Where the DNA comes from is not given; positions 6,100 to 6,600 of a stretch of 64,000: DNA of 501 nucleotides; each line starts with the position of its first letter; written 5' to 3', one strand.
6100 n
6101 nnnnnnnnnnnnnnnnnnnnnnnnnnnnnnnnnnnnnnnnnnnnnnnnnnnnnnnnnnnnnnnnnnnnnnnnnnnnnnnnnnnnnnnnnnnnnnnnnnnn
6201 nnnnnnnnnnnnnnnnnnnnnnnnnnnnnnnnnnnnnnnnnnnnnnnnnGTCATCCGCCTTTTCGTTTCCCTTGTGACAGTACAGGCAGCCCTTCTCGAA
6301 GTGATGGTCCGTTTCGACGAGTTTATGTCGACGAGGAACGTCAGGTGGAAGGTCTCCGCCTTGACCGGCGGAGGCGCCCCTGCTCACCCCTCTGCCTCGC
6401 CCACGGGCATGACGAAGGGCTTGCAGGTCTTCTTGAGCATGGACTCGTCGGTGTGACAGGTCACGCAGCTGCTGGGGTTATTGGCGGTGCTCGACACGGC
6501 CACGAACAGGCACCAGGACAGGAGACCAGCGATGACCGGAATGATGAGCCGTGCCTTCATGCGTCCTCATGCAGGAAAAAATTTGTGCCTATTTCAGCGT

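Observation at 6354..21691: Three TGA-plus-hairpin sites in one window; two share a GGUCA apical loop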

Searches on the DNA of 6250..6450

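Call 11: search_rna_families(source=window, start=6250, end=6450, threshold=evalue, max_evalue=10, show_alignments=3)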
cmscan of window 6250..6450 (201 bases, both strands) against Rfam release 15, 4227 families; matches with E-value up to 10: 6.
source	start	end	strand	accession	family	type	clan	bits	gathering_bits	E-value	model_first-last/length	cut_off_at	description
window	6254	6349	-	RF03154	twister-P3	Gene; ribozyme;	CL00120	14.7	39.9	2.5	1-73/73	no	type-P3 twister ribozyme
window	6371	6449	-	RF03470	mir-571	Gene; miRNA;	-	14.3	40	3.6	1-85/85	no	mir-571 microRNA precursor family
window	6327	6370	+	RF01273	sR34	Gene; snRNA; snoRNA; CD-box;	-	14.2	40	2.2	1-54/54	no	Small nucleolar RNA sR34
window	6354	6420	-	RF01696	Chlorobi-1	Gene; sRNA;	-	12.9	50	0.48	1-67/67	no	Chlorobi-1 RNA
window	6353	6446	-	RF00062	HgcC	Gene;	-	12.5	50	0.87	3-108/130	no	HgcC family RNA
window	6370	6433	-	RF00646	mir-204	Gene; miRNA;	-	11.1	48.4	4.6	1-89/89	no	mir-204 microRNA precursor family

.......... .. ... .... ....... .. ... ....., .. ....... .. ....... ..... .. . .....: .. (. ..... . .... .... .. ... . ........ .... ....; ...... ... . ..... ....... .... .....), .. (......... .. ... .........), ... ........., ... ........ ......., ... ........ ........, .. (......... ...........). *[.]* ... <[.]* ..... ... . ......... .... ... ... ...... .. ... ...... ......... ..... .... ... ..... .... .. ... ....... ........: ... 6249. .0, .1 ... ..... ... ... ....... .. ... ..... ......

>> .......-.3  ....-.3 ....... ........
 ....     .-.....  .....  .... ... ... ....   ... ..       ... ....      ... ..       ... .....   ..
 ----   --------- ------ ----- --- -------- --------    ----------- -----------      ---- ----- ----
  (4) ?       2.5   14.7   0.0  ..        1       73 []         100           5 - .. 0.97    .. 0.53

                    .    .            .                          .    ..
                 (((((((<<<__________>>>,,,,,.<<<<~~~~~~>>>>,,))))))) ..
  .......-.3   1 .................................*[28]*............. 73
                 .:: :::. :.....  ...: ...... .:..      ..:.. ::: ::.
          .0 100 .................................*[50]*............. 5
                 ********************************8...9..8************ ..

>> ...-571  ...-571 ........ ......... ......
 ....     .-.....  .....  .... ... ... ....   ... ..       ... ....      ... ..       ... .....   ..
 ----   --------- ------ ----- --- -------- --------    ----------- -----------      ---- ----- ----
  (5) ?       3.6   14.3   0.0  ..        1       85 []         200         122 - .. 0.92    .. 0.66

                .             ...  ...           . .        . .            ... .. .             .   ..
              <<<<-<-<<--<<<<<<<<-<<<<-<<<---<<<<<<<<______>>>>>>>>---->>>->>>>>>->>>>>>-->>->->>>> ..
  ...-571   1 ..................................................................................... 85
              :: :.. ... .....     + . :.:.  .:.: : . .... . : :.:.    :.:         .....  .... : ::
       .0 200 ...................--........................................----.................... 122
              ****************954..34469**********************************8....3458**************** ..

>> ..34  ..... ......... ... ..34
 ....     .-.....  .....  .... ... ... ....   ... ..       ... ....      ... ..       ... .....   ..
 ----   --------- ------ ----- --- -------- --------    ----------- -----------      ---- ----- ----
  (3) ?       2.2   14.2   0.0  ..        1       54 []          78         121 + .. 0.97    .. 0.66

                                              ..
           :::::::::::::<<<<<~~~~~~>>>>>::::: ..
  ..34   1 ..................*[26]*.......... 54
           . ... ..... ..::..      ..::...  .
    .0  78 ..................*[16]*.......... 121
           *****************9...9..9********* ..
